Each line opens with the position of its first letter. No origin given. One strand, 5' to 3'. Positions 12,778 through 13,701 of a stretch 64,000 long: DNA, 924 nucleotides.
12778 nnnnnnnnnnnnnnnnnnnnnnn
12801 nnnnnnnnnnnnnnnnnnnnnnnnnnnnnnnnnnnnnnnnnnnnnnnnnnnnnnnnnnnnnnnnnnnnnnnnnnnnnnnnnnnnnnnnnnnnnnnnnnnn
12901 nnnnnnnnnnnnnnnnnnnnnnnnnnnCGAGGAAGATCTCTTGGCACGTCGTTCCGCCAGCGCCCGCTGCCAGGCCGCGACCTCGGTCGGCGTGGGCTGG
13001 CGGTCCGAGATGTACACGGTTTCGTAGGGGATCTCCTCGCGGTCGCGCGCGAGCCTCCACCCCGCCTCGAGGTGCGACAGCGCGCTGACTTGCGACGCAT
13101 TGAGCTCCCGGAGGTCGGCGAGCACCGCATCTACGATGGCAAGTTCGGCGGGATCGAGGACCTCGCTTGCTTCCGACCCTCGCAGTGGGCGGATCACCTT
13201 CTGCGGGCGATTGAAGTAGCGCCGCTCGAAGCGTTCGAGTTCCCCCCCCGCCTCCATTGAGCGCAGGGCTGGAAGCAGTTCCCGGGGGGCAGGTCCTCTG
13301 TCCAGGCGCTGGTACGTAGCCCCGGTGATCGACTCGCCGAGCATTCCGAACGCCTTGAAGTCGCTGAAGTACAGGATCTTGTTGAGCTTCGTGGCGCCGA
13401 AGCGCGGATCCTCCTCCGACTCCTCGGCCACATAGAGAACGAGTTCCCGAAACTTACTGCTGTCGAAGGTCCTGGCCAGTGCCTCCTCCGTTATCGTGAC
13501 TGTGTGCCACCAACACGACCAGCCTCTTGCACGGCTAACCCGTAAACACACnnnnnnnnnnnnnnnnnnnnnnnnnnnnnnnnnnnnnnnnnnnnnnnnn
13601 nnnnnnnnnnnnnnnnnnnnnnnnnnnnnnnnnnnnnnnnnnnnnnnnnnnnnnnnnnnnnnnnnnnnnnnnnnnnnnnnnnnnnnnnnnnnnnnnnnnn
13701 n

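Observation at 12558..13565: Panacea-domain (PanA-like) gene overlapping an unrecognisable ~130-aa ORF in a compositionally deviant islet: candidate novel PanA/PanT toxin-antitoxin pair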

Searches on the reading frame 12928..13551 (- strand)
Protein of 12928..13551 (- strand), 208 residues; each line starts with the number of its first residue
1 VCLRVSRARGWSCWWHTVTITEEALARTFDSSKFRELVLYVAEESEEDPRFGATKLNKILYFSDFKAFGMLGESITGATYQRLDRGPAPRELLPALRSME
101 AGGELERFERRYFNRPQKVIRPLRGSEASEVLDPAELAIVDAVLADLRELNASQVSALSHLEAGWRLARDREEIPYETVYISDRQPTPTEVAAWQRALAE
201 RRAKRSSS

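Call 7: search_protein_families(library=pfam, proteins=[window:12928-13551:-], max_evalue=1)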
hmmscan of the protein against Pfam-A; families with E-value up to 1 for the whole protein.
window:12928-13551:- (208 aa): 2 families
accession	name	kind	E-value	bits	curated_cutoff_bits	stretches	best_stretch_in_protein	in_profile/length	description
PF13274.11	SocA_Panacea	-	9.7e-15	55.9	25.7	1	56-165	1-112/113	Antitoxin SocA-like, Panacea domain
PF13822.11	ACC_epsilon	-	0.021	15.9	25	0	133-171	11-48/60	Acyl-CoA carboxylase epsilon subunit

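Call 8: search_protein_families(library=ncbifam, proteins=[window:12928-13551:-], max_evalue=1)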
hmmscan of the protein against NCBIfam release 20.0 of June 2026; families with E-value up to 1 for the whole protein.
window:12928-13551:- (208 aa): 1 family
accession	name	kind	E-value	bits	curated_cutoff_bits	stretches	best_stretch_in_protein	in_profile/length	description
NF047745.1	SocA_antitoxin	equivalog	0.14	11.8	190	1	55-166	25-130/176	type VI toxin-antitoxin system SocA family antitoxin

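Call 9: search_protein_families(library=padloc, proteins=[window:12928-13551:-], max_evalue=1)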
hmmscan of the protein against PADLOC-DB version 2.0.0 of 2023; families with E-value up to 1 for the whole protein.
window:12928-13551:- (208 aa): 0 families

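Call 42: search_solved_structures(query=window:12928-13551:-, max_evalue=1)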
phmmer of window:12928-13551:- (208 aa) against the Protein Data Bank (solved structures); distinct sequences matched with E-value up to 1: 2.
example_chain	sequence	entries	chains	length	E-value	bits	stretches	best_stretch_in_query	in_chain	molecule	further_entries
2zxy_A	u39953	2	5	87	0.1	15.5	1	101-159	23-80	Cytochrome c552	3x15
2nnn_A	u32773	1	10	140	0.13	15.2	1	81-160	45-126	Probable transcriptional regulator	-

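Call 57: find_homologous_proteins(query=window:12928-13479:-, max_evalue=1e-10)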
Query window:12928-13479:- (184 aa): 435 proteins with E <= 1e-10 among 1046 candidates; the best 120 are listed.
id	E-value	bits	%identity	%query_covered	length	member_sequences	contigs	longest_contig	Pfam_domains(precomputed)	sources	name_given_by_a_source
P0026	3.8e-106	370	96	100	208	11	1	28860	PF13274.12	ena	-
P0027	4.3e-97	341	86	100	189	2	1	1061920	PF13274.12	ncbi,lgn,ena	-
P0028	6.1e-94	330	94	84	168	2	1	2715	PF13274.12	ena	-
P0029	5.5e-93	327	83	98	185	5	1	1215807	PF13274.12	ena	-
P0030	1.9e-88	313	78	99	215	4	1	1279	PF13274.12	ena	-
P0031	2.1e-87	309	78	99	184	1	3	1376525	PF13274.12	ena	-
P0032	1.2e-86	307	85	89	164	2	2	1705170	PF13274.12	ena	-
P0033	1.3e-81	290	75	92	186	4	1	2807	PF13274.12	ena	-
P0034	4.6e-75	269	69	98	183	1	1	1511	PF13274.12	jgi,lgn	jgi:hypothetical protein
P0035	4.1e-73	263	68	98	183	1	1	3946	PF13274.12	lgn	-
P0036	1.0e-72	261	67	98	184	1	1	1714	PF13274.12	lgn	-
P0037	3.8e-71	256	65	98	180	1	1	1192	PF13274.12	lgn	-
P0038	7.1e-71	255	64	98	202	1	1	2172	PF13274.12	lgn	-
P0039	7.8e-69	249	66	100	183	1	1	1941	PF13274.12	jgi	jgi:uncharacterized phage-associated protein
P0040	2.4e-67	244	65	97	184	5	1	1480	PF13274.12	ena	-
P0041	8.7e-67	242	65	97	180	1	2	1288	PF13274.12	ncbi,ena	-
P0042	4.5e-66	240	65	95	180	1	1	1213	PF13274.12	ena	-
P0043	7.0e-65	236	67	90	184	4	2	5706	PF13274.12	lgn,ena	-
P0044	2.5e-64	234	61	97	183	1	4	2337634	PF13274.12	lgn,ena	-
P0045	6.6e-64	233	65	94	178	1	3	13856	PF13274.12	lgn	-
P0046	1.6e-63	231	57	98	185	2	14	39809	PF13274.12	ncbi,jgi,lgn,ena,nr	ncbi:MAG: Panacea domain-containing protein [Dehalococcoidia bacterium]|nr:Panacea domain-containing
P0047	2.1e-63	231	80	75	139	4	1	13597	PF13274.12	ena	-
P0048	6.0e-63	230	67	93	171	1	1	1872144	PF13274.12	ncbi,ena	-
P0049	1.9e-62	228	67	89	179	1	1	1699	PF13274.12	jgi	-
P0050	6.2e-62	226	60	96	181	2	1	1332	PF13274.12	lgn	-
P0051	2.2e-61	225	78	75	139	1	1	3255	PF13274.12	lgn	-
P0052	4.9e-61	223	68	86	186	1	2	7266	PF13274.12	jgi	jgi:uncharacterized phage-associated protein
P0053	3.0e-60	221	65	86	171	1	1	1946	PF13274.12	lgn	-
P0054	4.6e-60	220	66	90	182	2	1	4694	PF13274.12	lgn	-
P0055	5.7e-60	220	75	75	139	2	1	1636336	PF13274.12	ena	-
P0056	8.8e-60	219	65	90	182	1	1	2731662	PF13274.12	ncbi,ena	-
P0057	9.1e-60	219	60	97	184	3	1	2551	PF13274.12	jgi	jgi:hypothetical protein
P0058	7.5e-59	216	55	99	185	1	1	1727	PF13274.12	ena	-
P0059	9.7e-59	216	60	97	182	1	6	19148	PF13274.12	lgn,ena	-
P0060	1.7e-58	215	60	97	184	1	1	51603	PF13274.12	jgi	jgi:hypothetical protein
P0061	3.0e-58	214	62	90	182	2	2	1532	PF13274.12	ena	-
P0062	4.4e-58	214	58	96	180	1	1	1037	PF13274.12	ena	-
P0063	7.8e-58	213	59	92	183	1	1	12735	PF13274.12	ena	-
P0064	1.4e-57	212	64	89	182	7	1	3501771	PF13274.12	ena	-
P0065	1.4e-57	212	61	97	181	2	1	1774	PF13274.12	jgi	-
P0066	1.6e-57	212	56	98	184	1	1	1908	PF13274.12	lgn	-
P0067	1.0e-56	209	59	91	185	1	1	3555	PF13274.12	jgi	jgi:Protein of unknown function (DUF4065)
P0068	1.4e-56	209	61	94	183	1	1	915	PF13274.12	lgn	-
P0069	1.9e-56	208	62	88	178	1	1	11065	PF13274.12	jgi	jgi:hypothetical protein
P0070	4.2e-56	207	61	89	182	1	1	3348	PF13274.12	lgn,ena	-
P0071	3.3e-55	204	61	90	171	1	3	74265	PF13274.12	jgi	jgi:hypothetical protein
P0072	6.2e-55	204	60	91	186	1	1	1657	PF13274.12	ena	-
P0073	1.3e-54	202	60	96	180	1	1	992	PF13274.12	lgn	-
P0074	4.4e-54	201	59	92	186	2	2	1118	PF13274.12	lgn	-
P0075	1.8e-53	199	57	92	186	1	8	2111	PF13274.12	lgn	-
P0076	2.0e-53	199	57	90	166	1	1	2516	PF13274.12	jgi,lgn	jgi:hypothetical protein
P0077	3.5e-53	198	59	84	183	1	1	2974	PF13274.12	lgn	-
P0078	8.0e-53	197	60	92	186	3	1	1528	PF13274.12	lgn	-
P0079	1.5e-52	196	57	98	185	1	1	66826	PF13274.12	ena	-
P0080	1.6e-52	196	60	84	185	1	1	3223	PF13274.12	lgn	-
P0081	2.1e-52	195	53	99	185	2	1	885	PF13274.12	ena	-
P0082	3.8e-52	195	58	96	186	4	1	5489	PF13274.12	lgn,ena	-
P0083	8.6e-52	193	58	91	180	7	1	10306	PF13274.12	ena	-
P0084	1.9e-51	192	57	97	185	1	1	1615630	PF13274.12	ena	-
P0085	2.0e-51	192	57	97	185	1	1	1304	PF13274.12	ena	-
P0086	4.0e-51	191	58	84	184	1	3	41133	PF13274.12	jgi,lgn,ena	-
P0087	9.7e-51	190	59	90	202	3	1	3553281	PF13274.12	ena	-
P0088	3.0e-50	188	55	99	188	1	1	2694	PF13274.12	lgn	-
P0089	3.7e-50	188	57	86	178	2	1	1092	PF13274.12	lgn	-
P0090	3.9e-50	188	55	89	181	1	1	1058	PF13274.12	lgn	-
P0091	5.5e-50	187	58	96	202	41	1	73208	PF13274.12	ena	-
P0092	6.8e-50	187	58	95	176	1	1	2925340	PF13274.12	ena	-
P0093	6.9e-49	184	55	91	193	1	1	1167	PF13274.12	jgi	jgi:hypothetical protein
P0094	2.1e-48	182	53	95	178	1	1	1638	PF13274.12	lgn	-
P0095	3.0e-48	182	53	97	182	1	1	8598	PF13274.12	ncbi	-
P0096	3.2e-48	182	54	91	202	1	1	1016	PF13274.12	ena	-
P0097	3.6e-48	182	56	93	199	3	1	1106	PF13274.12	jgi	-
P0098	4.5e-48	181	58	88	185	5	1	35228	PF13274.12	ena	-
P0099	4.8e-48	181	56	86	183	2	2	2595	PF13274.12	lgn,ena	-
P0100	8.4e-48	180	55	88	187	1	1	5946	PF13274.12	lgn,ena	-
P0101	1.1e-47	180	57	89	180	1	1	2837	PF13274.12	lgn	-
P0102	1.2e-47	180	55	93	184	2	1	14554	PF13274.12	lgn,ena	-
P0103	1.9e-47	179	51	91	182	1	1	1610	PF13274.12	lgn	-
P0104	2.8e-47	179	49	91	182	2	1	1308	PF13274.12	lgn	-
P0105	4.1e-47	178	53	90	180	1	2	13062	PF13274.12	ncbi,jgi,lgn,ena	-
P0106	4.5e-47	178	57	83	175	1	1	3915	PF13274.12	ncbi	-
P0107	5.3e-47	178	55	91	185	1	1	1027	PF13274.12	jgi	jgi:hypothetical protein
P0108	5.3e-47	178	53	90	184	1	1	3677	PF13274.12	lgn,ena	-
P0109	1.9e-46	176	56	94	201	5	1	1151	PF13274.12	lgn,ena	-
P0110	1.9e-46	176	55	91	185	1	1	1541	PF13274.12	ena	-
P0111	2.3e-46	176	53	92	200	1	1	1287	PF13274.12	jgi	jgi:hypothetical protein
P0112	3.9e-46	175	55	89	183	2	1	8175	PF13274.12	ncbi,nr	ncbi:MAG: SocA family protein [Candidatus Dormibacteraeota bacterium]|nr:SocA family protein [Candid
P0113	4.8e-46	175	53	88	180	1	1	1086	PF13274.12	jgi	-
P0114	4.8e-46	175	53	89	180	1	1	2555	PF13274.12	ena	-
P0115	5.1e-46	175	53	92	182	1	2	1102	PF13274.12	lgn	-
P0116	9.3e-46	174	52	88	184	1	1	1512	PF13274.12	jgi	jgi:hypothetical protein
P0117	1.2e-45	173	54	89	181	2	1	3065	PF13274.12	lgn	-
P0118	1.5e-45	173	53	89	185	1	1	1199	PF13274.12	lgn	-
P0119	1.6e-45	173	55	88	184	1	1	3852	PF13274.12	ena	-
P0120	2.4e-45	172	54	89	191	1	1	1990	PF13274.12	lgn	-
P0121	4.0e-45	172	52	94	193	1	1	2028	PF13274.12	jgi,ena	-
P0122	8.6e-45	171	53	89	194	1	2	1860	PF13274.12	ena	-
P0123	1.5e-44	170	54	88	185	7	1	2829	PF13274.12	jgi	jgi:hypothetical protein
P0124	1.5e-44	170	55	89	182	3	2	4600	PF13274.12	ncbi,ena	-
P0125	2.1e-44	169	53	88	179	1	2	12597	PF13274.12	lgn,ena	-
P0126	2.8e-44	169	46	96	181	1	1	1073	PF13274.12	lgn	-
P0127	4.2e-44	168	52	95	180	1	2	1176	PF13274.12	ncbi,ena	-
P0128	5.3e-44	168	54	89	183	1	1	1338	PF13274.12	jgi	jgi:hypothetical protein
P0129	1.5e-43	167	50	89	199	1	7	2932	PF13274.12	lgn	-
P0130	1.7e-43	166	47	97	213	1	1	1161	PF13274.12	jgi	jgi:hypothetical protein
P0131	1.7e-43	166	53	84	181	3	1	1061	PF13274.12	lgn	-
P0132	2.5e-43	166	53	89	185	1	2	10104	PF13274.12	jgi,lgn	-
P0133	3.6e-43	165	52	89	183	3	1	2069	PF13274.12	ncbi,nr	ncbi:MAG: SocA family protein [Candidatus Dormibacteraeota bacterium]|nr:SocA family protein [Candid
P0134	3.8e-43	165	52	88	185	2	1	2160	PF13274.12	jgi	jgi:hypothetical protein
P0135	4.9e-43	165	54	88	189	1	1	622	PF13274.12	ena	-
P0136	6.3e-43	164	51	91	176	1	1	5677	PF13274.12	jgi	jgi:hypothetical protein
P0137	7.1e-43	164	47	95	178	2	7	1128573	PF13274.12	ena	-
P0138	7.3e-43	164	49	96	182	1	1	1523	PF13274.12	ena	-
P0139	1.0e-42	164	51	92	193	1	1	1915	PF13274.12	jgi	jgi:hypothetical protein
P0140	1.1e-42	164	49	89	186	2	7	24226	PF13274.12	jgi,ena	-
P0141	1.2e-42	164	54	86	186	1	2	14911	PF13274.12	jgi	-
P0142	1.3e-42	163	50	89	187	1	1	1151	PF13274.12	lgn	-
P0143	1.7e-42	163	59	76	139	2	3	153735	PF13274.12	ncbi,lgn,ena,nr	ncbi:MAG: DUF4065 domain-containing protein [Dehalococcoidia bacterium]|nr:DUF4065 domain-containing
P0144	2.0e-42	163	50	87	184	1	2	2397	PF13274.12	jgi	jgi:hypothetical protein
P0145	2.3e-42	163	49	97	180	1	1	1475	PF13274.12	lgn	-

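Call 59: find_related_loci(query=A3, collection=metagenome_contigs, flank=4000)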
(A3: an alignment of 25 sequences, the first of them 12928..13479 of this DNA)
Query A3 (184 aa) in metagenome_contigs; peptide patterns used: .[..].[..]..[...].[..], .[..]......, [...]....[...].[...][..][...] (x = any residue, [..] = any of these).
600 stretches matched a pattern (row limit reached: there are more); 317 encode a relative of the query (tblastn E <= 1e-3); the best 80 are kept; 80 distinct loci.
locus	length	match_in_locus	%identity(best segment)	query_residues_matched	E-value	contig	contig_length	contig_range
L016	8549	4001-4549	75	1-183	3e-91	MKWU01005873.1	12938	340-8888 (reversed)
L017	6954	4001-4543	57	2-182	3e-70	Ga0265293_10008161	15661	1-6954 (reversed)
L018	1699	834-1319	67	5-167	4e-70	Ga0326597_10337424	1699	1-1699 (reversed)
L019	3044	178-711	60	1-178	5e-66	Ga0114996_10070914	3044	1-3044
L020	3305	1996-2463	58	2-158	5e-59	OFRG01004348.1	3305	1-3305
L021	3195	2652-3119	58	2-158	4e-59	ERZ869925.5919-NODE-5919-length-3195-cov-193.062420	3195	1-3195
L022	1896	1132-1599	58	2-158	2e-60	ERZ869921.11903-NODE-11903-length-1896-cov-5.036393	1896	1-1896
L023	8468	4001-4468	58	2-158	3e-57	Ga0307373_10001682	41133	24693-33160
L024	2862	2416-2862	57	2-151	2e-55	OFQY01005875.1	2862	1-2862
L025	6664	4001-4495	53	3-167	9e-53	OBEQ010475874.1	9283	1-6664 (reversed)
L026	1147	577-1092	56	5-177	1e-54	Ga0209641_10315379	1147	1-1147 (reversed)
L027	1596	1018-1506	55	5-167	3e-52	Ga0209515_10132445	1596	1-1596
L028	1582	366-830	55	5-159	1e-51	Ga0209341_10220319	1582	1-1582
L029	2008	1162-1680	52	5-177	2e-50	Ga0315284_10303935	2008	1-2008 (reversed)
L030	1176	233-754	52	5-179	5e-52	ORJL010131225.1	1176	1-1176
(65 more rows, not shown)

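Call 68: find_encoding_contigs(protein=P0048, flank=5000, max_places=2)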
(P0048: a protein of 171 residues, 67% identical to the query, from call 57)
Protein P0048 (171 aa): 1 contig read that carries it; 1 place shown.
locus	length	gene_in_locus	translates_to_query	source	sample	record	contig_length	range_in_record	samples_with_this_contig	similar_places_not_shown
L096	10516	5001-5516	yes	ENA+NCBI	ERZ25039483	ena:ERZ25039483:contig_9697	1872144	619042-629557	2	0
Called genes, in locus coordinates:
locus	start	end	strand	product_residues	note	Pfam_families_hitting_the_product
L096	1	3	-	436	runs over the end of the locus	PF01943:Polysacc_synt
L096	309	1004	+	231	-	PF02397:Bac_transf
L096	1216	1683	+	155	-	PF14602:Hexapep_2 (faint), PF00132:Hexapep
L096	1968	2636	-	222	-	-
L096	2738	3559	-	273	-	PF01381:HTH_3, PF13560:HTH_31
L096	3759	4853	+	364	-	-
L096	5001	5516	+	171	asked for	PF13274:SocA_Panacea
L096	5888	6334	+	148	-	-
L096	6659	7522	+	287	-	-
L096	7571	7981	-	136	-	PF01850:PIN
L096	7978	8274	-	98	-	-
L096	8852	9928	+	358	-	-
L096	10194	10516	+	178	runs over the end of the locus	-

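Call 69: find_encoding_contigs(protein=P0056, flank=5000, max_places=2)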
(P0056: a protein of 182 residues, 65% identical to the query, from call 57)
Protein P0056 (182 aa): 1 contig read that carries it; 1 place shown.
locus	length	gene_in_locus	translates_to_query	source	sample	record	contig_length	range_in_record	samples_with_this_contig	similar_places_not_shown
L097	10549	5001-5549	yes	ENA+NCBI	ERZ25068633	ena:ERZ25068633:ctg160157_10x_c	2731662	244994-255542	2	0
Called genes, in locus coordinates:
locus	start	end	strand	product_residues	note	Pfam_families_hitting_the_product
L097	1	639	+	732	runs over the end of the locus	PF07697:7TMR-HDED, PF07698:7TM-7TMR_HD, PF01966:HD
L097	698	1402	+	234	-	PF13507:GATase_5, PF01965:DJ-1_PfpI, PF07685:GATase_3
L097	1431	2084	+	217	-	PF14333:DUF4389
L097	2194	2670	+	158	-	-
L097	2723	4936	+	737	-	PF18072:FGAR-AT_linker, PF00586:AIRS, PF02769:AIRS_C, PF00586:AIRS, PF02769:AIRS_C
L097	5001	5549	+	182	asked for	PF13274:SocA_Panacea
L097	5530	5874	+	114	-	-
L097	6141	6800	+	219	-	PF01281:Ribosomal_L9_N, PF03948:Ribosomal_L9_C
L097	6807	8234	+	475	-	PF00772:DnaB, PF13481:AAA_25, PF03796:DnaB_C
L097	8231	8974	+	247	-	PF07261:DnaB_2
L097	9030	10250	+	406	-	PF01695:IstB_IS21, PF00308:Bac_DnaA (weak), PF05496:RuvB_N (faint), PF13191:AAA_16 (faint), PF00005:ABC_tran (faint), PF00931:NB-ARC (faint), PF00308:Bac_DnaA, PF01695:IstB_IS21, +10 more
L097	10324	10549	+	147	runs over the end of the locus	PF07798:CCDC90-like (faint), PF23991:DUF7310 (faint), PF01442:Apolipoprotein (weak), PF04513:Baculo_PEP_C (faint), PF07889:DUF1664 (weak), PF27276:MJ0349 (faint)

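Call 70: find_encoding_contigs(protein=P0044, flank=5000, max_places=2)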
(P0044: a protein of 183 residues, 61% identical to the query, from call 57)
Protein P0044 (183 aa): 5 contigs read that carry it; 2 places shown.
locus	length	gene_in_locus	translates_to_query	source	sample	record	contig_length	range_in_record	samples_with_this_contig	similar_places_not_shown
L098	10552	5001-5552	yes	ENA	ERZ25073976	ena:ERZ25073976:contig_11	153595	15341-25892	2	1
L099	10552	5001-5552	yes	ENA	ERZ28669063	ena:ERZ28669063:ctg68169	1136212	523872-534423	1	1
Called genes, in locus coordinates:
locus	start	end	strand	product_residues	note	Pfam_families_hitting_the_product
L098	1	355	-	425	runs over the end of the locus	PF00675:Peptidase_M16, PF05193:Peptidase_M16_C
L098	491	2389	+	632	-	PF02730:AFOR_N, PF01314:AFOR_C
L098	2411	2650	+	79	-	PF02597:ThiS (weak)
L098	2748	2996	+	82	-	PF14026:SCO4226-like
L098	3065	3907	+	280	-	PF13489:Methyltransf_23, PF05175:MTS (weak), PF13649:Methyltransf_25, PF13847:Methyltransf_31, PF08241:Methyltransf_11, PF08242:Methyltransf_12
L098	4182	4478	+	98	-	-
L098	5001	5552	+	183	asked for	PF13274:SocA_Panacea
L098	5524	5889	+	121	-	-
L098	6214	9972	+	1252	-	PF04563:RNA_pol_Rpb2_1, PF04561:RNA_pol_Rpb2_2, PF04565:RNA_pol_Rpb2_3, PF10385:RNA_pol_Rpb2_45, PF00562:RNA_pol_Rpb2_6, PF04560:RNA_pol_Rpb2_7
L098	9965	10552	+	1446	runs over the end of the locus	PF04997:RNA_pol_Rpb1_1, PF00623:RNA_pol_Rpb1_2, PF04983:RNA_pol_Rpb1_3, PF05000:RNA_pol_Rpb1_4, PF04998:RNA_pol_Rpb1_5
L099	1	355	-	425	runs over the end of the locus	PF00675:Peptidase_M16, PF05193:Peptidase_M16_C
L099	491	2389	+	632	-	PF02730:AFOR_N, PF01314:AFOR_C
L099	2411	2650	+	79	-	PF02597:ThiS (weak)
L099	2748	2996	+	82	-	PF14026:SCO4226-like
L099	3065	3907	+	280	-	PF13489:Methyltransf_23, PF05175:MTS (weak), PF13649:Methyltransf_25, PF13847:Methyltransf_31, PF08241:Methyltransf_11, PF08242:Methyltransf_12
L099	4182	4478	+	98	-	-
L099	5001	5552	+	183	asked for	PF13274:SocA_Panacea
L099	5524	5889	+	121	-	-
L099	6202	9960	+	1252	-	PF04563:RNA_pol_Rpb2_1, PF04561:RNA_pol_Rpb2_2, PF04565:RNA_pol_Rpb2_3, PF10385:RNA_pol_Rpb2_45, PF00562:RNA_pol_Rpb2_6, PF04560:RNA_pol_Rpb2_7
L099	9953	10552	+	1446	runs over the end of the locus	PF04997:RNA_pol_Rpb1_1, PF00623:RNA_pol_Rpb1_2, PF04983:RNA_pol_Rpb1_3, PF05000:RNA_pol_Rpb1_4, PF04998:RNA_pol_Rpb1_5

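Call 82: predict_structure(alignment_id=A3)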
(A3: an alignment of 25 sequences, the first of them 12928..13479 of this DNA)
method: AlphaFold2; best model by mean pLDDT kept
length: 184 residues; sequences in the alignment: 25
mean_pLDDT: 88.1   pTM: 0.81
mean pLDDT of the five models: 88.1, 86.0, 82.9, 80.8, 80.1
residues with pLDDT >= 90: 113; 70-90: 51; 50-70: 19; < 50: 1
segments of 3 or more residues with pLDDT < 50: none
pLDDT, mean of each block of 10 residues (from residue 1): 83 98 93 96 93 94 93 98 91 94 97 97 90 83 88 76 66 71 56
secondary structure, 60 per line:
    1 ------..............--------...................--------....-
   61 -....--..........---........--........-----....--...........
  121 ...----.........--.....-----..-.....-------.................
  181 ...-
elements in order: H7-20 H29-47 E56-59 E62-65 H68-77 E81-88 E91-98 H104-107 H110-123 H128-136 H139-143 H152-156 H164-183

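Call 94: find_related_loci(query=A3, collection=viral_contigs, flank=3000)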
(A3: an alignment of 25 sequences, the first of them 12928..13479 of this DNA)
Query A3 (184 aa) in viral_contigs; peptide patterns used: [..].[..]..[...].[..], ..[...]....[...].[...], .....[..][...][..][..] (x = any residue, [..] = any of these).
118 stretches matched a pattern; 6 encode a relative of the query (tblastn E <= 1e-3); 6 distinct loci.
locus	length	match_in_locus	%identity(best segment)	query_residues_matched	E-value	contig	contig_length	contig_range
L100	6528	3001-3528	44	5-179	1e-39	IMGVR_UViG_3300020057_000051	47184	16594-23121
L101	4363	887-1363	46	6-166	8e-39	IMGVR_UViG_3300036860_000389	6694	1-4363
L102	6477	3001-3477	44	4-164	6e-36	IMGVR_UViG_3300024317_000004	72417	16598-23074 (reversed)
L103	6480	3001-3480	44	6-166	1e-35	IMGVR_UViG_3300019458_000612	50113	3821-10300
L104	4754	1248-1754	38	9-179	6e-30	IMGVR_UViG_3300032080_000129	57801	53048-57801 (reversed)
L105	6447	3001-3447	28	9-158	2e-16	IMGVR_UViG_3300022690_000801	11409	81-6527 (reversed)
